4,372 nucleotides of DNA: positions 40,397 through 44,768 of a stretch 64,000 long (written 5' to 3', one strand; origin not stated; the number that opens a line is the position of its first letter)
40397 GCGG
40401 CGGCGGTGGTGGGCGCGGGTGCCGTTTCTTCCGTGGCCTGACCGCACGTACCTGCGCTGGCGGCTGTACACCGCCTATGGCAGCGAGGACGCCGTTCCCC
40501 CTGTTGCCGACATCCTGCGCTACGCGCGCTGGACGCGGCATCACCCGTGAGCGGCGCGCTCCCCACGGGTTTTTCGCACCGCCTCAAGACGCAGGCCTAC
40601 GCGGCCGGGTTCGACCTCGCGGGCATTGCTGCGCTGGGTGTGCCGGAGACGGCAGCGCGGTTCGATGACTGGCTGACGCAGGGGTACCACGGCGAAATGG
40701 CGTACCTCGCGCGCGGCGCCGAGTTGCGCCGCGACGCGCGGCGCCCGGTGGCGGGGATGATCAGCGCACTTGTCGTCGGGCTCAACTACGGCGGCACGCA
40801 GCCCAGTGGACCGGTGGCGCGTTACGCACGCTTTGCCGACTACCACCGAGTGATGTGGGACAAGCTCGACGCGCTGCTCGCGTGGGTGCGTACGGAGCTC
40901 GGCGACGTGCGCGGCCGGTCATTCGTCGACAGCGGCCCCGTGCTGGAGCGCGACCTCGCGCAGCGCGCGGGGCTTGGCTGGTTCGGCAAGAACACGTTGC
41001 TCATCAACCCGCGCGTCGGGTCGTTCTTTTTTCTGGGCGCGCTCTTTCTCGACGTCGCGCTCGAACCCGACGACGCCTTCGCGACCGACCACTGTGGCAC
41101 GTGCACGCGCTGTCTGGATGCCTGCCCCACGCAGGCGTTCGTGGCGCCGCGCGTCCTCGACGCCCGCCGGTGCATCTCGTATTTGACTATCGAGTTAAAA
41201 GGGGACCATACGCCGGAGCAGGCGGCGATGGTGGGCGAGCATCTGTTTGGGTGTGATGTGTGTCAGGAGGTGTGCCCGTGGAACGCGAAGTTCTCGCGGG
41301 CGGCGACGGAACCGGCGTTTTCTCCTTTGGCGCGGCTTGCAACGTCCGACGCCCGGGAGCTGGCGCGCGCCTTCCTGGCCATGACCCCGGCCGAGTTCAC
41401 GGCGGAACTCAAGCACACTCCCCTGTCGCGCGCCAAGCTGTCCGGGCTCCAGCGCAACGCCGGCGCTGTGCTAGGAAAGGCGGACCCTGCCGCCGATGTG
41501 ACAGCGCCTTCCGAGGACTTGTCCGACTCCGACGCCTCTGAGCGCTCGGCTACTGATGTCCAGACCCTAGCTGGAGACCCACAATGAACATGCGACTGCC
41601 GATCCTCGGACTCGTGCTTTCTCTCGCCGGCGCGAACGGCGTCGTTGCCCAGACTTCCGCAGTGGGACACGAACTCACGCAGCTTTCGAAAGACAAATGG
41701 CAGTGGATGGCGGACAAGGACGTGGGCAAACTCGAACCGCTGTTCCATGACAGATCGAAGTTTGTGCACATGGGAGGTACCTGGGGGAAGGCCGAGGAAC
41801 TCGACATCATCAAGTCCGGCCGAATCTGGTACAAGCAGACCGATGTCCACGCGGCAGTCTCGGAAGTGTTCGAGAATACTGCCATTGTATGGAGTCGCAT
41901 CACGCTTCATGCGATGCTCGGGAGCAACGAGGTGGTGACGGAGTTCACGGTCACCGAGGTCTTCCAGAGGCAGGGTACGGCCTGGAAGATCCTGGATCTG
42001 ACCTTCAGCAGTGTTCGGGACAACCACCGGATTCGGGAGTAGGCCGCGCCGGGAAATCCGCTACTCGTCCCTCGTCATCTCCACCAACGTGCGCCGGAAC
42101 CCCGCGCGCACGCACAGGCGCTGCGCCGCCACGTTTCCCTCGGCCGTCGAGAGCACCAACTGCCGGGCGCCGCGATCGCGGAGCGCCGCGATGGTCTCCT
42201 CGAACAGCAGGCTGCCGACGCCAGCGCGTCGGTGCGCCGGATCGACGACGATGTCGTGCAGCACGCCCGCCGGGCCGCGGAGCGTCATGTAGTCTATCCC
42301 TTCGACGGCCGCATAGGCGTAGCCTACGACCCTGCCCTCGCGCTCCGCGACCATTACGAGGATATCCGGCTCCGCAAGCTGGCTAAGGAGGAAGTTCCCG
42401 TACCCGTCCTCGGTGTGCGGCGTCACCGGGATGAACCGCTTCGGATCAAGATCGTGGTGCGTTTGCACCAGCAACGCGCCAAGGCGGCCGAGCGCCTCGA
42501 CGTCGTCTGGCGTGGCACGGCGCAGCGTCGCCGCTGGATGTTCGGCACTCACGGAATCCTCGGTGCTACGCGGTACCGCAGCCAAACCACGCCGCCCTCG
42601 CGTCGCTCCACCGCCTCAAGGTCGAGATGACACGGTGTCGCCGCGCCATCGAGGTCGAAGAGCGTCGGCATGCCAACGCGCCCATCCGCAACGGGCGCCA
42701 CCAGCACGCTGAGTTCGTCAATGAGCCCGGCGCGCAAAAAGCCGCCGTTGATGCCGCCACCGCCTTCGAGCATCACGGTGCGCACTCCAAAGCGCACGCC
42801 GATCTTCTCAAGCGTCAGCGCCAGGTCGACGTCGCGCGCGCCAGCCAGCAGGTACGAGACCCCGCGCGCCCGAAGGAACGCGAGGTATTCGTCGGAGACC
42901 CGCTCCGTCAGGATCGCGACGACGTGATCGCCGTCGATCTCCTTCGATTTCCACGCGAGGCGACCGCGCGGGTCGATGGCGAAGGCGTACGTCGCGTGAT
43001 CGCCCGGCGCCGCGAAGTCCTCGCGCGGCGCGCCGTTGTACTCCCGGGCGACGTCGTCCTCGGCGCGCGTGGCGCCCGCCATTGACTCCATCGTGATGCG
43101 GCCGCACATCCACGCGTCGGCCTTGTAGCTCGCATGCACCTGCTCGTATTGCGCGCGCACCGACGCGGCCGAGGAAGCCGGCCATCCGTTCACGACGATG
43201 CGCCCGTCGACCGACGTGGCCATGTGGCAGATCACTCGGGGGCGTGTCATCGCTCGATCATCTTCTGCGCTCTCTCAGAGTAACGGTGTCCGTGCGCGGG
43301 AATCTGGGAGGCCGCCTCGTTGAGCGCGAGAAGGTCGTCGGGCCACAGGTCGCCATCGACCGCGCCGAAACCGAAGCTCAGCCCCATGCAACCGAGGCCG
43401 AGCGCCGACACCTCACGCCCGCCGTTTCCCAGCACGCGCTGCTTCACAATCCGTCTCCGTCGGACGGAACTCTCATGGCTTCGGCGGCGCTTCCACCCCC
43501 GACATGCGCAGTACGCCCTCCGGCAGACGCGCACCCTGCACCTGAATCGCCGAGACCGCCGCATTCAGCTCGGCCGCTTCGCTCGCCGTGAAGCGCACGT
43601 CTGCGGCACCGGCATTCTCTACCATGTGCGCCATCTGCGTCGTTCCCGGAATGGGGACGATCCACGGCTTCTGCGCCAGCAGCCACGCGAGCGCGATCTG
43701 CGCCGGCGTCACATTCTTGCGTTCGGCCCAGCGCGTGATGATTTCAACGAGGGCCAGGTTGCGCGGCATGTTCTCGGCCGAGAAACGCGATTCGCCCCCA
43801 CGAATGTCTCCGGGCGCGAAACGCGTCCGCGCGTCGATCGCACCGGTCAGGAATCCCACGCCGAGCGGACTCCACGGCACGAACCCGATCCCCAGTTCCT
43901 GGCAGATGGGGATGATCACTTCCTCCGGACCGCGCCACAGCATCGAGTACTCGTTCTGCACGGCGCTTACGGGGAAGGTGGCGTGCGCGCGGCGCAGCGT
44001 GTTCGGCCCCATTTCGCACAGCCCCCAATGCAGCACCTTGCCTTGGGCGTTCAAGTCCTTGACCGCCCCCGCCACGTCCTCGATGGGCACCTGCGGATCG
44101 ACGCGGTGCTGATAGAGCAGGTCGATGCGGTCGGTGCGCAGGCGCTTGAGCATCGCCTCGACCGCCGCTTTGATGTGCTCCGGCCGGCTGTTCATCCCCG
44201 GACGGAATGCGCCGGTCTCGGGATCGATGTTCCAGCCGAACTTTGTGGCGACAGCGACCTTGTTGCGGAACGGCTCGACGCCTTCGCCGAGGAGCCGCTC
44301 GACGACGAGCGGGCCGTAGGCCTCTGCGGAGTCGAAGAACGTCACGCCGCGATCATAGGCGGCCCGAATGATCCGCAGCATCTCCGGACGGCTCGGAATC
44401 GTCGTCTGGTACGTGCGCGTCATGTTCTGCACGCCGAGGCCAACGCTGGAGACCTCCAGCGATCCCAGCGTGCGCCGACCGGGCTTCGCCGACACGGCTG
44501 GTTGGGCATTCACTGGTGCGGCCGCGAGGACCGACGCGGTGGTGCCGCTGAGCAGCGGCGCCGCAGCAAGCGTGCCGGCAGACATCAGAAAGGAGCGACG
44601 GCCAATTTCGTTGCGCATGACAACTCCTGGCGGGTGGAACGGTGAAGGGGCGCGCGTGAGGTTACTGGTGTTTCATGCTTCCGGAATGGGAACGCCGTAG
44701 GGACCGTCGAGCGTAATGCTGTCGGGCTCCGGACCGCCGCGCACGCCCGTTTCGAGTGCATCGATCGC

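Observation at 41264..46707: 5.4-kb insertion into the 3' end of queG, bounded by 56-nt direct repeats, which rebuilds the gene and leaves the old 3' end as a remnant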

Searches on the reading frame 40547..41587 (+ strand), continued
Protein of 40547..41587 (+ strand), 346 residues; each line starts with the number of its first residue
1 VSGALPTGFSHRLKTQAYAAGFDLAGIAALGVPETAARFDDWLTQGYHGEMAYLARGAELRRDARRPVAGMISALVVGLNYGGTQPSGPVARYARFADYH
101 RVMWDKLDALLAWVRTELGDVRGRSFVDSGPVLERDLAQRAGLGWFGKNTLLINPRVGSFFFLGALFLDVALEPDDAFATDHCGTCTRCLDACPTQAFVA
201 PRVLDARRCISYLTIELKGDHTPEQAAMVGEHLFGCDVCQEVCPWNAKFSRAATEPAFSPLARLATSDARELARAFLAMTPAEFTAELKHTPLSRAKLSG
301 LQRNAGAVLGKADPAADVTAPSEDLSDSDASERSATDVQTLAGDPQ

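Call 35: find_encoding_contigs(protein=P0004, flank=10000, max_places=2)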
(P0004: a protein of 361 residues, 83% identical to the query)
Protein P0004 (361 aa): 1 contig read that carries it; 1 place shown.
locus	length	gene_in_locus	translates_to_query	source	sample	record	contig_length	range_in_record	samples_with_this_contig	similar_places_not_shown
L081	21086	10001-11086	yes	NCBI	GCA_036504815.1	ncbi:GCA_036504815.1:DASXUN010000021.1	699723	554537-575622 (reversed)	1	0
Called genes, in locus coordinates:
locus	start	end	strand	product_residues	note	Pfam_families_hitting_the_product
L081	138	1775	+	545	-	PF00890:FAD_binding_2 (faint), PF01266:DAO, PF01494:FAD_binding_3, PF12831:FAD_oxidored (weak), PF13450:NAD_binding_8 (weak), PF16901:DAO_C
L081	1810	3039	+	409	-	PF13088:BNR_2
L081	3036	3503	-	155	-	PF03449:GreA_GreB_N, PF01272:GreA_GreB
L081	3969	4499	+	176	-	PF13628:DUF4142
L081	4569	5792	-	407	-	PF01916:DS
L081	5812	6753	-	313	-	PF18306:LDcluster4, PF03641:Lysine_decarbox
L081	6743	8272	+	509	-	PF01663:Phosphodiest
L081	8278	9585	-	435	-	PF01553:Acyltransferase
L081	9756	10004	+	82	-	-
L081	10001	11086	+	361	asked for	PF08331:QueG_DUF1730, PF13484:Fer4_16, PF13646:HEAT_2 (weak)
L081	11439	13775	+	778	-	PF13620:CarboxypepD_reg, PF13715:CarbopepD_reg_2 (weak), PF07715:Plug, PF00593:TonB_dep_Rec_b-barrel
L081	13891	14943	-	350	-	PF08240:ADH_N, PF00107:ADH_zinc_N, PF13602:ADH_zinc_N_2 (weak)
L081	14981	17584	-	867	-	PF07690:MFS_1 (weak), PF01564:Spermine_synth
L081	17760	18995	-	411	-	-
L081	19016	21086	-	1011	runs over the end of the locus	PF13620:CarboxypepD_reg, PF13715:CarbopepD_reg_2, PF07715:Plug, PF00593:TonB_dep_Rec_b-barrel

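Call 36: find_encoding_contigs(protein=P0005, flank=10000, max_places=2)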
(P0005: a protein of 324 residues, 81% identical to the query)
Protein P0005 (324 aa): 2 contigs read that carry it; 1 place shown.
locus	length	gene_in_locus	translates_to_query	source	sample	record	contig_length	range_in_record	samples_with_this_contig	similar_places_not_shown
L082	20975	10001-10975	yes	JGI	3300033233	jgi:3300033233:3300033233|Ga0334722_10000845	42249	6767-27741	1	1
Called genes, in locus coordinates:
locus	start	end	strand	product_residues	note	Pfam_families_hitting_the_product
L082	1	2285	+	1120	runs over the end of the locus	PF20464:MmeI_N, PF20465:MmeI_hel, PF20473:MmeI_Mtase, PF07669:Eco57I (weak), PF20466:MmeI_TRD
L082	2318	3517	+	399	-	-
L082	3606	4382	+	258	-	PF07505:DUF5131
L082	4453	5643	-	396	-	PF01916:DS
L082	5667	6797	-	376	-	-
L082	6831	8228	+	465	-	PF01663:Phosphodiest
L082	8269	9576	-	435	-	PF01553:Acyltransferase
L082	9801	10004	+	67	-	-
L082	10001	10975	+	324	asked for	PF08331:QueG_DUF1730, PF12838:Fer4_7 (weak), PF13484:Fer4_16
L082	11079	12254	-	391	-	PF13173:AAA_14, PF13401:AAA_22 (faint), PF13635:DUF4143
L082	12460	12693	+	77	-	-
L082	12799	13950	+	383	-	PF13173:AAA_14, PF13635:DUF4143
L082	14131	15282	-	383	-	PF00072:Response_reg, PF00211:Guanylate_cyc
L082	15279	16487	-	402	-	PF01594:AI-2E_transport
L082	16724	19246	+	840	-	PF00989:PAS, PF13426:PAS_9, PF00989:PAS, PF13426:PAS_9, PF00989:PAS, PF08448:PAS_4, PF13426:PAS_9, PF00512:HisKA, +4 more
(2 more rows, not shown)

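Call 37: find_encoding_contigs(protein=P0020, flank=10000, max_places=2)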
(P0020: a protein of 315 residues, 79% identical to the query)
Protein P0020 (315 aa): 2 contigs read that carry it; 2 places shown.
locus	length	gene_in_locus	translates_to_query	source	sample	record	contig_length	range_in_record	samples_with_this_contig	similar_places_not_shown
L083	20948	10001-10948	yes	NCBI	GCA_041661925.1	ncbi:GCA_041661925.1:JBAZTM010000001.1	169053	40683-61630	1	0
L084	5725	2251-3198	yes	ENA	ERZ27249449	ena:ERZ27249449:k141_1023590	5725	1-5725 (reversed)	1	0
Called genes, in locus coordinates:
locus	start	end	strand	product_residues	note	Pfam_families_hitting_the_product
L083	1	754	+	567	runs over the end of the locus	PF00890:FAD_binding_2 (faint), PF01266:DAO, PF01494:FAD_binding_3, PF12831:FAD_oxidored (weak), PF13450:NAD_binding_8 (weak), PF16901:DAO_C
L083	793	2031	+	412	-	PF13088:BNR_2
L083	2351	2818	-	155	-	PF03449:GreA_GreB_N, PF01272:GreA_GreB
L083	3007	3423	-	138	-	PF20587:DUF6789, PF07274:DUF1440 (weak)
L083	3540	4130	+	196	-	PF04542:Sigma70_r2, PF08281:Sigma70_r4_2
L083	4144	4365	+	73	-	-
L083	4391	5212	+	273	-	PF00753:Lactamase_B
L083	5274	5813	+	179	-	PF13628:DUF4142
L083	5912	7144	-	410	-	PF01916:DS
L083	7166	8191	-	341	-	PF18306:LDcluster4, PF03641:Lysine_decarbox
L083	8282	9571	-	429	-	PF01553:Acyltransferase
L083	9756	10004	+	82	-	-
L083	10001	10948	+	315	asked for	PF08331:QueG_DUF1730, PF12838:Fer4_7 (weak), PF13484:Fer4_16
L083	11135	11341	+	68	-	PF05532:CsbD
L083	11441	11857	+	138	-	PF00571:CBS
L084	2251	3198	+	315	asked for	PF08331:QueG_DUF1730, PF12838:Fer4_7 (weak), PF13484:Fer4_16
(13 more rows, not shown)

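Call 65: find_encoding_contigs(protein=P0010, flank=10000, max_places=1)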
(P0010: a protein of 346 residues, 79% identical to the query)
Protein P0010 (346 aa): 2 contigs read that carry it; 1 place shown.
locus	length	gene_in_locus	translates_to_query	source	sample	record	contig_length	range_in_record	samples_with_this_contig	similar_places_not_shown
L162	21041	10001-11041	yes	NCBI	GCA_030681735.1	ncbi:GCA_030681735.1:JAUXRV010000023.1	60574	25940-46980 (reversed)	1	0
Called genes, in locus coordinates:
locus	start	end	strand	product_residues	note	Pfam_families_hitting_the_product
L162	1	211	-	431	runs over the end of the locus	PF00108:Thiolase_N, PF00109:ketoacyl-synt (weak), PF02803:Thiolase_C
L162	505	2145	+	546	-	PF00890:FAD_binding_2 (faint), PF01266:DAO, PF01494:FAD_binding_3 (weak), PF12831:FAD_oxidored (weak), PF13450:NAD_binding_8 (weak), PF16901:DAO_C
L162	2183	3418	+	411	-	PF13088:BNR_2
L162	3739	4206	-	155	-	PF03449:GreA_GreB_N, PF01272:GreA_GreB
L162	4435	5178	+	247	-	PF00753:Lactamase_B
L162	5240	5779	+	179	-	PF13628:DUF4142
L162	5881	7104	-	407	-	PF01916:DS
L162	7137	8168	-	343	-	PF18306:LDcluster4, PF03641:Lysine_decarbox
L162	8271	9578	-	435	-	PF01553:Acyltransferase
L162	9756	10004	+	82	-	-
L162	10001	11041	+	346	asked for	PF08331:QueG_DUF1730, PF14697:Fer4_21 (faint), PF12838:Fer4_7 (weak), PF13484:Fer4_16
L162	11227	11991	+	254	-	-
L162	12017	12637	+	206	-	PF13559:DUF4129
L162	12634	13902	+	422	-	PF14258:DUF4350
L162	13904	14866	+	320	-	PF20030:bpMoxR, PF07726:AAA_3, PF07728:AAA_5, PF17863:AAA_lid_2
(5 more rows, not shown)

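Call 66: find_encoding_contigs(protein=P0002, flank=10000, max_places=3)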
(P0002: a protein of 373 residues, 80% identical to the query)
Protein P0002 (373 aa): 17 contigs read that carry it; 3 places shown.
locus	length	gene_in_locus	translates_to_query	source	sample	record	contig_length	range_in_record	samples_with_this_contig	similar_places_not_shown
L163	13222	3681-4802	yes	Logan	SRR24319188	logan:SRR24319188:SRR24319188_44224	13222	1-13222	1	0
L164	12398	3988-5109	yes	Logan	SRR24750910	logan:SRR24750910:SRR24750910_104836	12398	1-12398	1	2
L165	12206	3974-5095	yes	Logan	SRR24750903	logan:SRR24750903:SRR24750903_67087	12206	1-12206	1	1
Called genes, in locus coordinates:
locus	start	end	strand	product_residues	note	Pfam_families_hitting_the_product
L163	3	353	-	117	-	?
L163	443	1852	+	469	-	PF01663:Phosphodiest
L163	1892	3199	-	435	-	PF01553:Acyltransferase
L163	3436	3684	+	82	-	-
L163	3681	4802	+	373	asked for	PF08331:QueG_DUF1730, PF12838:Fer4_7 (faint), PF13484:Fer4_16, PF13646:HEAT_2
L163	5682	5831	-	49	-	PF01527:HTH_Tnp_1, PF02796:HTH_7 (weak), PF13518:HTH_28 (weak), PF13384:HTH_23, PF13551:HTH_29 (weak)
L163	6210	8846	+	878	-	PF13620:CarboxypepD_reg, PF07715:Plug, PF00593:TonB_dep_Rec_b-barrel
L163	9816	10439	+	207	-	-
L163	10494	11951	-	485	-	PF00072:Response_reg, PF02518:HATPase_c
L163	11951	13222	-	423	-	?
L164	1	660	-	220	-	?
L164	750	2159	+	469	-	PF01663:Phosphodiest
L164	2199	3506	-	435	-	PF01553:Acyltransferase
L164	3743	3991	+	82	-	-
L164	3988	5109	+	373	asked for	PF08331:QueG_DUF1730, PF12838:Fer4_7 (faint), PF13484:Fer4_16, PF13646:HEAT_2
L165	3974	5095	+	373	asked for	PF08331:QueG_DUF1730, PF12838:Fer4_7 (faint), PF13484:Fer4_16, PF13646:HEAT_2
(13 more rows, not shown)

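Call 67: find_encoding_contigs(protein=P0009, flank=10000, max_places=1)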
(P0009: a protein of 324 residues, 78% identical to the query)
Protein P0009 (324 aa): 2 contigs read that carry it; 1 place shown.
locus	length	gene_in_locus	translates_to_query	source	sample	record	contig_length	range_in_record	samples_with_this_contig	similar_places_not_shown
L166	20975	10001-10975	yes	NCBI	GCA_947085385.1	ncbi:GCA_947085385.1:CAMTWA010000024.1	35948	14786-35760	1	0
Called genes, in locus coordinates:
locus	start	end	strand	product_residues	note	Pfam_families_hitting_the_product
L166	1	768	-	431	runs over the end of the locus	PF00108:Thiolase_N, PF00109:ketoacyl-synt (weak), PF02803:Thiolase_C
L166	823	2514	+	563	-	PF00890:FAD_binding_2 (faint), PF01266:DAO, PF01494:FAD_binding_3 (weak), PF12831:FAD_oxidored (weak), PF13450:NAD_binding_8 (weak), PF16901:DAO_C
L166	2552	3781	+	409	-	PF13088:BNR_2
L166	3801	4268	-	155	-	PF03449:GreA_GreB_N, PF01272:GreA_GreB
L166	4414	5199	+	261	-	PF00753:Lactamase_B, PF12706:Lactamase_B_2 (weak)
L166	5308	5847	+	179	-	PF13628:DUF4142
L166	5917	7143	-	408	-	PF01916:DS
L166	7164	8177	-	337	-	PF18306:LDcluster4, PF03641:Lysine_decarbox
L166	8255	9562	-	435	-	PF01553:Acyltransferase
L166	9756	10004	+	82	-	-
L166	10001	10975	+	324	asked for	PF08331:QueG_DUF1730, PF25160:LdpA_Fe-S-bd (faint), PF12838:Fer4_7 (weak), PF13484:Fer4_16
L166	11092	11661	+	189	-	PF13338:AbiEi_4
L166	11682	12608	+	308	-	PF08843:AbiEii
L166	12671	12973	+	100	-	-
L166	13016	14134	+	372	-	PF13173:AAA_14, PF13635:DUF4143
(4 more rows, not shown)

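Call 79: find_encoding_contigs(protein=P0003, flank=10000, max_places=1)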
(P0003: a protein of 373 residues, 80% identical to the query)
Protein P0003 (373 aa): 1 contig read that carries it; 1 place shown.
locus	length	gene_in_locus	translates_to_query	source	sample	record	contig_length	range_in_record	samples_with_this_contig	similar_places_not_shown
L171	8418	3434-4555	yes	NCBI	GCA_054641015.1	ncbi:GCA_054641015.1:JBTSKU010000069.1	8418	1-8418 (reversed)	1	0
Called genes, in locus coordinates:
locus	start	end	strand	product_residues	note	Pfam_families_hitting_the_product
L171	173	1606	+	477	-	PF01663:Phosphodiest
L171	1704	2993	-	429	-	PF01553:Acyltransferase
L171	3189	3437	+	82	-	-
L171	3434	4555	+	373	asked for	PF08331:QueG_DUF1730, PF12838:Fer4_7 (faint), PF13484:Fer4_16, PF13646:HEAT_2 (weak)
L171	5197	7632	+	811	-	PF09137:Glucodextran_N, PF00723:Glyco_hydro_15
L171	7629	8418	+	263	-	PF00479:G6PD_N, PF02781:G6PD_C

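Call 80: find_encoding_contigs(protein=P0038, flank=10000, max_places=1)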
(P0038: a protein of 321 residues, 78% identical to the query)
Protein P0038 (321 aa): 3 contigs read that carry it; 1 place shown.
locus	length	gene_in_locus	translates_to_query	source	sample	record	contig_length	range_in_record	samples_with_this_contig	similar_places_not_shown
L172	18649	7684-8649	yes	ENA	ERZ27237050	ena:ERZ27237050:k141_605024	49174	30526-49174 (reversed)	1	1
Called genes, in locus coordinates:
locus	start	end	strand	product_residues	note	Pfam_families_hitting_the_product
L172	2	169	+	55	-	?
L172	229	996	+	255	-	-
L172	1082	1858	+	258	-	PF07505:DUF5131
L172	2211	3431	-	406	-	PF01916:DS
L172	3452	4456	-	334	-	PF18306:LDcluster4, PF03641:Lysine_decarbox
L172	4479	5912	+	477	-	PF01663:Phosphodiest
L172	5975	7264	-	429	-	PF01553:Acyltransferase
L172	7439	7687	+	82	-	-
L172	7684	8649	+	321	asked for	PF08331:QueG_DUF1730, PF00037:Fer4 (faint), PF12838:Fer4_7 (weak), PF13484:Fer4_16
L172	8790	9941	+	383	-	PF13173:AAA_14, PF13635:DUF4143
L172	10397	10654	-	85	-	-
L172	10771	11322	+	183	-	PF13205:Big_5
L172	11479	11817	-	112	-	-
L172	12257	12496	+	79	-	-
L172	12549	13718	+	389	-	PF13173:AAA_14, PF13401:AAA_22 (faint), PF13635:DUF4143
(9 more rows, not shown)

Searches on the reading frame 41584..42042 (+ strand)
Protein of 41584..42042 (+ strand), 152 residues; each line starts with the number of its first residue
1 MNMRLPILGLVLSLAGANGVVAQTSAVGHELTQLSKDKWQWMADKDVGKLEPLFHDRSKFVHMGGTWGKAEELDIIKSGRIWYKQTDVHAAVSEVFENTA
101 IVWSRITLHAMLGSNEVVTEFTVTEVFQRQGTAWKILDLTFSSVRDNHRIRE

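Call 4: search_protein_families(library=pfam, proteins=[window:41584-42042:+], max_evalue=0.01)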
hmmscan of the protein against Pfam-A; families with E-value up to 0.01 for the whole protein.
window:41584-42042:+ (152 aa): 2 families
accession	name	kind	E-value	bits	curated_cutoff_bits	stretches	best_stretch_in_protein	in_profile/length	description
PF14534.12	DUF4440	-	2.9e-14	53.8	25.2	1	32-136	2-107/107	Domain of unknown function (DUF4440)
PF13474.12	SnoaL_3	-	1.4e-05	25.8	22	1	39-143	9-118/121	SnoaL-like domain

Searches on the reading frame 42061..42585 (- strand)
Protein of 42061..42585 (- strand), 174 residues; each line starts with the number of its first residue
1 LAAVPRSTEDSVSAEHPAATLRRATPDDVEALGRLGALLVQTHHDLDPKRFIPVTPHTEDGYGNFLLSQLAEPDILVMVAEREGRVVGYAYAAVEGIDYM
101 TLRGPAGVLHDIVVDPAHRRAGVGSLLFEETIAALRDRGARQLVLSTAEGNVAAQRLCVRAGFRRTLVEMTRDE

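Call 4: search_protein_families(library=pfam, proteins=[window:42061-42585:-], max_evalue=0.01)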
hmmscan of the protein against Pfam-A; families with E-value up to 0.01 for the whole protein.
window:42061-42585:- (174 aa): 8 families
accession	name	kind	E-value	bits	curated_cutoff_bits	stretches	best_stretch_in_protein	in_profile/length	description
PF00583.31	Acetyltransf_1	-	5.1e-16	59.4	20.7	1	63-163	22-116/116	Acetyltransferase (GNAT) family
PF13508.13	Acetyltransf_7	-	6.8e-12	46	27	1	76-164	4-83/84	Acetyltransferase (GNAT) domain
PF13673.13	Acetyltransf_10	-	2.4e-07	31.2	23.6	1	69-171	25-115/128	Acetyltransferase (GNAT) domain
PF08445.16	FR47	-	4.4e-07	30.2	22.1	1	102-166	17-80/86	FR47-like protein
PF13480.13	Acetyltransf_6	-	4.9e-06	27.2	22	1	25-145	24-134/143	Acetyltransferase (GNAT) domain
PF13527.13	Acetyltransf_9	-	0.00013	22.4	25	1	66-150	33-116/127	Acetyltransferase (GNAT) domain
PF13302.13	Acetyltransf_3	-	0.00019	22.6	25.4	1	20-164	3-138/138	Acetyltransferase (GNAT) domain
PF13523.12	Acetyltransf_8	-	0.0088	16.1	27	0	67-165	35-139/145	Acetyltransferase (GNAT) domain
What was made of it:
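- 42061..42585 (-): Cargo: GNAT acetyltransferase. Call 4.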

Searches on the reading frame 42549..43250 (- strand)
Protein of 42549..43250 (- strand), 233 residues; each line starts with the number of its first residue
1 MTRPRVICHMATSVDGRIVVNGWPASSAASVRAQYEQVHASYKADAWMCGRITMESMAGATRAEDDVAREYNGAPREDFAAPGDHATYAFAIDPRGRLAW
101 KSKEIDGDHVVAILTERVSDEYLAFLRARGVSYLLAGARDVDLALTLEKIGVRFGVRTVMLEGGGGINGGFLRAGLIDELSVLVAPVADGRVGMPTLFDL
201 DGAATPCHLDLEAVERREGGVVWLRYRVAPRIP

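Call 4: search_protein_families(library=pfam, proteins=[window:42549-43250:-], max_evalue=0.01)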
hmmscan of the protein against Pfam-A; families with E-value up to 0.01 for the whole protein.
window:42549-43250:- (233 aa): 1 family
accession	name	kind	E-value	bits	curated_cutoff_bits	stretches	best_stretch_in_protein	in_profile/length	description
PF01872.23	RibD_C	-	2e-20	73.9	24.1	1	4-221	1-195/197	RibD C-terminal domain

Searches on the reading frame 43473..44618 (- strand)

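Call 4: search_protein_families(library=pfam, proteins=[window:43473-44618:-], max_evalue=0.01)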
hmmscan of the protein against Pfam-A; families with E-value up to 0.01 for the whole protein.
window:43473-44618:- (381 aa): 1 family
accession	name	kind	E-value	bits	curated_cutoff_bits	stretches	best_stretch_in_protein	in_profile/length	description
PF00248.27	Aldo_ket_red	-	5.8e-66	223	24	1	59-354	2-289/291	Aldo/keto reductase family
